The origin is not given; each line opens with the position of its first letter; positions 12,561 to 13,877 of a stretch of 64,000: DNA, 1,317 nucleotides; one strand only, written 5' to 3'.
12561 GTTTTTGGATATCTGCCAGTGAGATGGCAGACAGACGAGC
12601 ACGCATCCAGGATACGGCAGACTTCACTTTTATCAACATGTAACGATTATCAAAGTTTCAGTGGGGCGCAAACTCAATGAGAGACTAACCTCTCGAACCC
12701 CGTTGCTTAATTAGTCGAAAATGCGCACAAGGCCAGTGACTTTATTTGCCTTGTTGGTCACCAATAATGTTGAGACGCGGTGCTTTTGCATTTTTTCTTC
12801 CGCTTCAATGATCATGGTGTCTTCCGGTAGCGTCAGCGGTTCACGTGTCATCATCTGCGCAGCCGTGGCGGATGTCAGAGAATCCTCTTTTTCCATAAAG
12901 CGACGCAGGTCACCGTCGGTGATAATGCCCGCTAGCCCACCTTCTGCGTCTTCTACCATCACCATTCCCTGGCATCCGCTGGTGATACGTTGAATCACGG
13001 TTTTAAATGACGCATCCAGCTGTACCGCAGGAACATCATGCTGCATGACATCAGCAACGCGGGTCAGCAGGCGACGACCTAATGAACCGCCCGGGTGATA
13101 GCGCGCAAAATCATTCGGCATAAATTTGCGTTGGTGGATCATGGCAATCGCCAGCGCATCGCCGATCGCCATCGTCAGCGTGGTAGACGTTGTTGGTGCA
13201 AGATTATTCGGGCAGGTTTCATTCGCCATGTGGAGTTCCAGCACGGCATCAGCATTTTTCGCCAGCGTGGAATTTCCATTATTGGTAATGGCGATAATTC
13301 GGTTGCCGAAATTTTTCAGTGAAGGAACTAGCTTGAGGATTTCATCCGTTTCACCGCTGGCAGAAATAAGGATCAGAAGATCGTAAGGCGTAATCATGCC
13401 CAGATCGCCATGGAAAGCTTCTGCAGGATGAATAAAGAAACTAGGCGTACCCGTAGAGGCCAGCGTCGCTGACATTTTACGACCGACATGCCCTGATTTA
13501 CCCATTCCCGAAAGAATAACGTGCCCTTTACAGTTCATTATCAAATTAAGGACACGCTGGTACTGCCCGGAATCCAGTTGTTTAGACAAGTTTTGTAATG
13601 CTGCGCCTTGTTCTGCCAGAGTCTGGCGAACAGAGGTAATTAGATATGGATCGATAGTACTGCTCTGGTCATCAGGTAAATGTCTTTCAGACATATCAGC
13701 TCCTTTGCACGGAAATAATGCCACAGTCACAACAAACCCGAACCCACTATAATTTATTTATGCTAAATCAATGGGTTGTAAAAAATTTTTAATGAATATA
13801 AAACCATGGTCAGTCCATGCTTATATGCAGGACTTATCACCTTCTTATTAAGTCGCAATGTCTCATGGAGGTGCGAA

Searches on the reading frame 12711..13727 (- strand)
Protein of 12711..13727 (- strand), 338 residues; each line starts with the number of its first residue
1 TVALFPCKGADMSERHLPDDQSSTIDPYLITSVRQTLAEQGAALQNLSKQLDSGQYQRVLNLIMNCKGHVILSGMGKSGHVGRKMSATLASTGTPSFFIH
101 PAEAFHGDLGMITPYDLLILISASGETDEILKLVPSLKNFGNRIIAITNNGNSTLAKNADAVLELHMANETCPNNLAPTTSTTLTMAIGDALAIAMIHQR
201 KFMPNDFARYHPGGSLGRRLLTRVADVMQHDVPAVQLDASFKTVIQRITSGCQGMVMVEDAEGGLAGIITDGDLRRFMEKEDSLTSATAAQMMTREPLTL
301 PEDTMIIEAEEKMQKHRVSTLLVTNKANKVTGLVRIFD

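Call 65: search_protein_families(proteins=[window:12711-13727:-], library=ncbifam, max_evalue=0.00001)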
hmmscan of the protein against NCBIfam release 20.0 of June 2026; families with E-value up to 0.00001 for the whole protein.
window:12711-13727:- (338 aa): 19 families
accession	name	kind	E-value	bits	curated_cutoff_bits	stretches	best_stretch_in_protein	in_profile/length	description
TIGR00393.1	kpsF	subfamily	6.7e-102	340.6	203.7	1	68-334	1-267/268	KpsF/GutQ family sugar-phosphate isomerase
NF008141.0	PRK10892.1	equivalog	3.7e-90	302.5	505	1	34-338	17-321/328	arabinose-5-phosphate isomerase KdsD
NF008581.0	PRK11543.1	equivalog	2.6e-85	286.3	481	1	28-336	4-312/321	arabinose-5-phosphate isomerase GutQ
TIGR03127.2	RuMP_HxlB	equivalog_domain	4.5e-15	56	160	1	44-202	8-165/178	6-phospho-3-hexuloisomerase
NF041755.1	RuMP_HxlAB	equivalog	5e-13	48.8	500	1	50-203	230-379/391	bifunctional 3-hexulose-6-phosphate synthase/6-phospho-3-hexuloisomerase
NF041552.1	TF_PrdR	equivalog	1.6e-11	43.3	795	1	222-335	6-117/577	sigma-54 dependent transcriptional regulator PrdR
NF001484.0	PRK00331.1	subfamily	2.1e-11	42.9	381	1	37-201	258-417/601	isomerizing glutamine--fructose-6-phosphate transaminase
NF008590.0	PRK11557.1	equivalog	4.1e-11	42.8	355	1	37-200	103-263/282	MurR/RpiR family transcriptional regulator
NF040776.2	AlsR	equivalog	1.8e-09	36.9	400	1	110-199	172-259/279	transcriptional repressor AlsR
TIGR01135.1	glmS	equivalog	3.1e-09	35.9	418.05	1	38-203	258-424/607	glutamine--fructose-6-phosphate transaminase (isomerizing)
NF008458.0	PRK11337.1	equivalog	1.8e-08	33.7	378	1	50-165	125-239/293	MurR/RpiR family transcriptional regulator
TIGR01302.1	IMP_dehydrog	equivalog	3e-08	33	481.5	1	243-336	101-193/450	IMP dehydrogenase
NF010701.0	PRK14101.1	equivalog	6e-08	31.3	920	1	41-201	443-599/638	bifunctional transcriptional regulator/glucokinase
NF008451.0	PRK11302.1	subfamily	6.3e-07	29.1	296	1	40-200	102-258/286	transcriptional regulator HexR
TIGR02128.1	G6PI_arch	equivalog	2.2e-06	26.8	213.9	1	62-152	16-104/308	bifunctional phosphoglucose/phosphomannose isomerase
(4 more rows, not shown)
